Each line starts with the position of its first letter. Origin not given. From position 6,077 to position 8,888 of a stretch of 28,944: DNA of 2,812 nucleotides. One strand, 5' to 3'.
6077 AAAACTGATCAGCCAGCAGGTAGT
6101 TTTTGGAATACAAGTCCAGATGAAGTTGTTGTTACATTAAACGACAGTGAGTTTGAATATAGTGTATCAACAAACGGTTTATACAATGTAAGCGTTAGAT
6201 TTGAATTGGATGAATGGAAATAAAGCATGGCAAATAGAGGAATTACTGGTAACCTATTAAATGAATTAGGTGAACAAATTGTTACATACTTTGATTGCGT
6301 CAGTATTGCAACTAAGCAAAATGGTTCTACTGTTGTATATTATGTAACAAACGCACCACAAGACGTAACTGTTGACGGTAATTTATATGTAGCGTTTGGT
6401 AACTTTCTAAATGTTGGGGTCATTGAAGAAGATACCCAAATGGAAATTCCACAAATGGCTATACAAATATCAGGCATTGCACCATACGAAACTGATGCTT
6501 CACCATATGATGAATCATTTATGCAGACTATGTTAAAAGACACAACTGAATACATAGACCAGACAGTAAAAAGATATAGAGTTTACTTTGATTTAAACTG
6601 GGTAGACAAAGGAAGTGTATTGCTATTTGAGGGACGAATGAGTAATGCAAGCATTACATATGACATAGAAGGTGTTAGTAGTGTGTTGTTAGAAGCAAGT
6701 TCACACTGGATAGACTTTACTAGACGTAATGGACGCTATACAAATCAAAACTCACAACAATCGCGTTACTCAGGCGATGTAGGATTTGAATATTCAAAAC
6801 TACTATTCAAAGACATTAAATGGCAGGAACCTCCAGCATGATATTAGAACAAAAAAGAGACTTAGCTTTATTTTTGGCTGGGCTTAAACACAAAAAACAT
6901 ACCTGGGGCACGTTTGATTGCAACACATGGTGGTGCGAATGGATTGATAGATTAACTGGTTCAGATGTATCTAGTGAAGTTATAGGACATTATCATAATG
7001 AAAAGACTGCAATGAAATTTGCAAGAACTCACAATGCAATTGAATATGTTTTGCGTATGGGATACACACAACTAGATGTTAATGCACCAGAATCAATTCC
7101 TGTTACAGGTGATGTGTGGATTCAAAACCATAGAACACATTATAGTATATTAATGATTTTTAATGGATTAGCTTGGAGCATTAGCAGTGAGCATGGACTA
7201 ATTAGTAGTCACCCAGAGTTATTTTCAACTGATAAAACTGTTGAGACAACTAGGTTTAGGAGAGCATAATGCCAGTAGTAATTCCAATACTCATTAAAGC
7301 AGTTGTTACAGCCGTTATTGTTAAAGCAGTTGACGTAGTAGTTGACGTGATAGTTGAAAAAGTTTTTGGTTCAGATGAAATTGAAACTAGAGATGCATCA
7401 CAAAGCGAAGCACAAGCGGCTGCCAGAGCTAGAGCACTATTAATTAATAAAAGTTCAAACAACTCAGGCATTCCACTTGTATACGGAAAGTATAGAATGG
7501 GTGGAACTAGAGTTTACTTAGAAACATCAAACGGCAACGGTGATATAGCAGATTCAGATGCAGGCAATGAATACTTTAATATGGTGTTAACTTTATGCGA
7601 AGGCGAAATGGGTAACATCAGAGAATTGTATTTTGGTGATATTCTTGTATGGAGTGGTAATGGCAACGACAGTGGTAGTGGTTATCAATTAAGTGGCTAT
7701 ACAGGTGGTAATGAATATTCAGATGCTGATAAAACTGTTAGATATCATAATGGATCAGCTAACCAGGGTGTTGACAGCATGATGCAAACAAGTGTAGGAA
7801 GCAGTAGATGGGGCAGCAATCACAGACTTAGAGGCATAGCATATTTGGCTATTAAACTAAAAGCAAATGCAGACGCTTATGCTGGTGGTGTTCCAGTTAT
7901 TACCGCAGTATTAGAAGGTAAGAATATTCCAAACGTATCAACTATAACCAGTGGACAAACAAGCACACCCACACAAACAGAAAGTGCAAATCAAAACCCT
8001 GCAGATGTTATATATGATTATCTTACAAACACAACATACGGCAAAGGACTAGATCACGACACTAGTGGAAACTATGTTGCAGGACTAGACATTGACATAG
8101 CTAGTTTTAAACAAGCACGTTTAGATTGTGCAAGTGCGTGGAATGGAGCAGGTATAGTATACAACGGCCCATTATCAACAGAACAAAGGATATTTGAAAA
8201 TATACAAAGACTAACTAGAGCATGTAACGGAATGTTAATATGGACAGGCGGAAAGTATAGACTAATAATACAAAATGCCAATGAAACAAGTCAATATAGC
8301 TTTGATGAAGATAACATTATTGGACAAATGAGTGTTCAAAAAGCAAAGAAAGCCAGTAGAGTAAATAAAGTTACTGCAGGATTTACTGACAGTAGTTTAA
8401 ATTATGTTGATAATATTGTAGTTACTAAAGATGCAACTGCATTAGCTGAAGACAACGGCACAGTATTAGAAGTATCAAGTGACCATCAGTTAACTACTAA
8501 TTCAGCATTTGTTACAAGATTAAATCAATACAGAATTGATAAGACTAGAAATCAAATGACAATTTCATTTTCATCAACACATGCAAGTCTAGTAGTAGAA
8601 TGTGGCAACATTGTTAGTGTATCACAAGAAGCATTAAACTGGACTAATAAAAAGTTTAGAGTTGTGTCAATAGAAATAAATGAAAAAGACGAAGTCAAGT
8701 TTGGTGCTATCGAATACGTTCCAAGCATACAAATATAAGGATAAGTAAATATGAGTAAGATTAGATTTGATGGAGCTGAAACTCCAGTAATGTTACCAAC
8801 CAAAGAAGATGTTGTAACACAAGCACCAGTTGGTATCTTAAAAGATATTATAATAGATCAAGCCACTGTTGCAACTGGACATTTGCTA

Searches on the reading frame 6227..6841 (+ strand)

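Call 8: search_protein_families(library=pfam, proteins=[window:6227-6841:+], max_evalue=0.01)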
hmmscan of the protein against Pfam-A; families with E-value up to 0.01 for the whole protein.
window:6227-6841:+ (204 aa): 1 family
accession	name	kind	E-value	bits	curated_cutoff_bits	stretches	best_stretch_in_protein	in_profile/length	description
PF09931.15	Phage_phiJL001_Gp84_N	-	1.4e-05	25.8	26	1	10-141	4-118/160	Baseplate hub protein, N-terminal attachment domain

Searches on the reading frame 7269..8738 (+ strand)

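Call 8: search_protein_families(library=pfam, proteins=[window:7269-8738:+], max_evalue=0.01)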
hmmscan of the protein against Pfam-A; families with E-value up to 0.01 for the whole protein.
window:7269-8738:+ (489 aa): 1 family
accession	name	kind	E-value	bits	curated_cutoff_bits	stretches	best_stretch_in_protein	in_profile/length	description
PF13550.12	Phage-tail_3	-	1.1e-08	35.6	23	1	306-468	4-162/164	Putative phage tail protein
